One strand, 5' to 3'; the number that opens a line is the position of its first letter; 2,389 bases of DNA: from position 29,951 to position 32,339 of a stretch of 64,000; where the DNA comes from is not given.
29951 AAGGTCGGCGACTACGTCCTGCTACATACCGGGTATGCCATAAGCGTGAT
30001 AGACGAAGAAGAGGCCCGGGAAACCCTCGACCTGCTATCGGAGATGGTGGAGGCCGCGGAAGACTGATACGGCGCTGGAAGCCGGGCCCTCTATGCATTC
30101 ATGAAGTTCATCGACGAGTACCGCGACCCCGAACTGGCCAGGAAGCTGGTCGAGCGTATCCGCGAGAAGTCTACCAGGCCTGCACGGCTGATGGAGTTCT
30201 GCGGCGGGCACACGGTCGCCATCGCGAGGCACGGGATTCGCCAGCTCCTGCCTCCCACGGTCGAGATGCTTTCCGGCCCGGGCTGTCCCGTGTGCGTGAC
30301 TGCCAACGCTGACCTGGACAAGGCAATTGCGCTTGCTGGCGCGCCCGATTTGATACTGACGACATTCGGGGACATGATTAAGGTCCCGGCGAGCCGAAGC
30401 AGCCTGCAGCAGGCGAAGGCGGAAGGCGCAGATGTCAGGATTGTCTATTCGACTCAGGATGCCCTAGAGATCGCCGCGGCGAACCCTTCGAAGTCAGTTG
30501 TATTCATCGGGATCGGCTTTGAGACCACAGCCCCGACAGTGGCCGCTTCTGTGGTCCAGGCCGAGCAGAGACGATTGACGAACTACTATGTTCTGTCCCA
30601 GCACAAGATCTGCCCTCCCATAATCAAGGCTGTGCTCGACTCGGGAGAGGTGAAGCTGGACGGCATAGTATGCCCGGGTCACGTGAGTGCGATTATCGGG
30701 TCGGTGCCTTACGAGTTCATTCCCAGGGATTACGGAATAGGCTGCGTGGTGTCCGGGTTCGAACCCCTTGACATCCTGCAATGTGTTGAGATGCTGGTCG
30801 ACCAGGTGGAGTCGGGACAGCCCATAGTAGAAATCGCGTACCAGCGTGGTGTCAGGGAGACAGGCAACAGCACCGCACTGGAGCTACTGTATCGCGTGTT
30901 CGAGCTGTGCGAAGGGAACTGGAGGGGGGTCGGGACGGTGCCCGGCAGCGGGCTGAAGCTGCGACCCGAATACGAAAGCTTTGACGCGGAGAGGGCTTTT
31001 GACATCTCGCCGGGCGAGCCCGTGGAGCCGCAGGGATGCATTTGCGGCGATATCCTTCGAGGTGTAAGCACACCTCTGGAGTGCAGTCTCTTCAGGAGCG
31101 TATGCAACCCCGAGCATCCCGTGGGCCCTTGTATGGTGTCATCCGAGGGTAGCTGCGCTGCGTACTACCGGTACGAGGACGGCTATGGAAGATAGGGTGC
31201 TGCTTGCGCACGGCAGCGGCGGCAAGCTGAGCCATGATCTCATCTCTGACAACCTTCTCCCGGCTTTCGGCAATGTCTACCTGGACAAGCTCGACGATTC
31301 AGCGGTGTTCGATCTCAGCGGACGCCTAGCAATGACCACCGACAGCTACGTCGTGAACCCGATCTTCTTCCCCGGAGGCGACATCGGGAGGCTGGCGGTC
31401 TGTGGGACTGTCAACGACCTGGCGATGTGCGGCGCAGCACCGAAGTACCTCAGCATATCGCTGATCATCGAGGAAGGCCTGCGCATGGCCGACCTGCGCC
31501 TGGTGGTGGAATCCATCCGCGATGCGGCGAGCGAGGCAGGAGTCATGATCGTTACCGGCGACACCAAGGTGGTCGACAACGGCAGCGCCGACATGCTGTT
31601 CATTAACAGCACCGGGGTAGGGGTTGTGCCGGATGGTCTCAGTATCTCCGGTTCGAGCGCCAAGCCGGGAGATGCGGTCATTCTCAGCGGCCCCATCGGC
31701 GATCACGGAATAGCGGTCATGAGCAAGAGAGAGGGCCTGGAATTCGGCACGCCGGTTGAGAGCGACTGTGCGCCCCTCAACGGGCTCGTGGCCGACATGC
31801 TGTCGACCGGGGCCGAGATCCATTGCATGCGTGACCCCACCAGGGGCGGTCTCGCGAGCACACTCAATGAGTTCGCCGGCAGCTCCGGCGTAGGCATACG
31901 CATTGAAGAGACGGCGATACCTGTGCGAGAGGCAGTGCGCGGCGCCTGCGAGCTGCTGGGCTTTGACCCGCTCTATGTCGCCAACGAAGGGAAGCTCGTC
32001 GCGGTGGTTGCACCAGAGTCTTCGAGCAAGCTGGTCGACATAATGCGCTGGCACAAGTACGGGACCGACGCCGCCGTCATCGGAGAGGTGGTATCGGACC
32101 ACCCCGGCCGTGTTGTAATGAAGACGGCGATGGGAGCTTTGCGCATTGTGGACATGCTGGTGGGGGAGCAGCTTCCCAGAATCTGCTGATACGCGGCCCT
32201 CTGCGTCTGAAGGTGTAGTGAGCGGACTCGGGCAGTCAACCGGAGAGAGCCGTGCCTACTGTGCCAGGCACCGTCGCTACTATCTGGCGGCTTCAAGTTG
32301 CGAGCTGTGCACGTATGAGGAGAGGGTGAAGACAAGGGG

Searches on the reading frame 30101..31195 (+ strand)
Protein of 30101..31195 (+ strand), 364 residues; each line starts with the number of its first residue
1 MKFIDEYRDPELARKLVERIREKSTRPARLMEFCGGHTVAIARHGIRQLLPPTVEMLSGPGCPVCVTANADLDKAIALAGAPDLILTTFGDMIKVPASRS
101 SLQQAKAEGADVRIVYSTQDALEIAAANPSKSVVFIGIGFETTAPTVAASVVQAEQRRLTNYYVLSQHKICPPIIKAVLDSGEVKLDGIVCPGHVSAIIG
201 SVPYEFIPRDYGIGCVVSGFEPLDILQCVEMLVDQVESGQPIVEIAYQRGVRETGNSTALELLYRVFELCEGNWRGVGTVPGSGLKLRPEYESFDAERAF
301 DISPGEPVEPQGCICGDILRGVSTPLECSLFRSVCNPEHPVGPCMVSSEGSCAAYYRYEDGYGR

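Call 34: search_protein_families(library=pfam, proteins=[window:30101-31195:+], max_evalue=0.0001)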
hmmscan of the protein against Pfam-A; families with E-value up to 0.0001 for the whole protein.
window:30101-31195:+ (364 aa): 1 family
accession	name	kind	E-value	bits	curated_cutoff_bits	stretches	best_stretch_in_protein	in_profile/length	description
PF01924.21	HypD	-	2.7e-148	494.2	25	1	12-359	2-351/351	Hydrogenase formation hypA family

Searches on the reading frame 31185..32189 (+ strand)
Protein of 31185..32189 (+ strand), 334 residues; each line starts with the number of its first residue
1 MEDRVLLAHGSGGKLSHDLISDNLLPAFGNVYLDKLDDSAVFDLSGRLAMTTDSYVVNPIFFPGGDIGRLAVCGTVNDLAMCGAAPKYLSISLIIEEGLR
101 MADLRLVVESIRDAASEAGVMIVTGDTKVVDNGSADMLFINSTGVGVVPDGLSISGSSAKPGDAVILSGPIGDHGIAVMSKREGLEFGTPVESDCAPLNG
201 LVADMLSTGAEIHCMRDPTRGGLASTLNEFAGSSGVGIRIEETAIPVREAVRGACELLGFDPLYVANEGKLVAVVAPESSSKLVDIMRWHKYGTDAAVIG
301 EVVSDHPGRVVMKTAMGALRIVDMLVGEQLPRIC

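Call 34: search_protein_families(library=pfam, proteins=[window:31185-32189:+], max_evalue=0.0001)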
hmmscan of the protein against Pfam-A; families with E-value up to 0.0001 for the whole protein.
window:31185-32189:+ (334 aa): 2 families
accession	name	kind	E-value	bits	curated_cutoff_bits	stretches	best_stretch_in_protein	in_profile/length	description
PF02769.27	AIRS_C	-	2.5e-32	112.6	23.1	1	160-312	1-155/156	AIR synthase related protein, C-terminal domain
PF00586.29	AIRS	-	9.6e-24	84.4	24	1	37-148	2-112/112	AIR synthase related protein, N-terminal domain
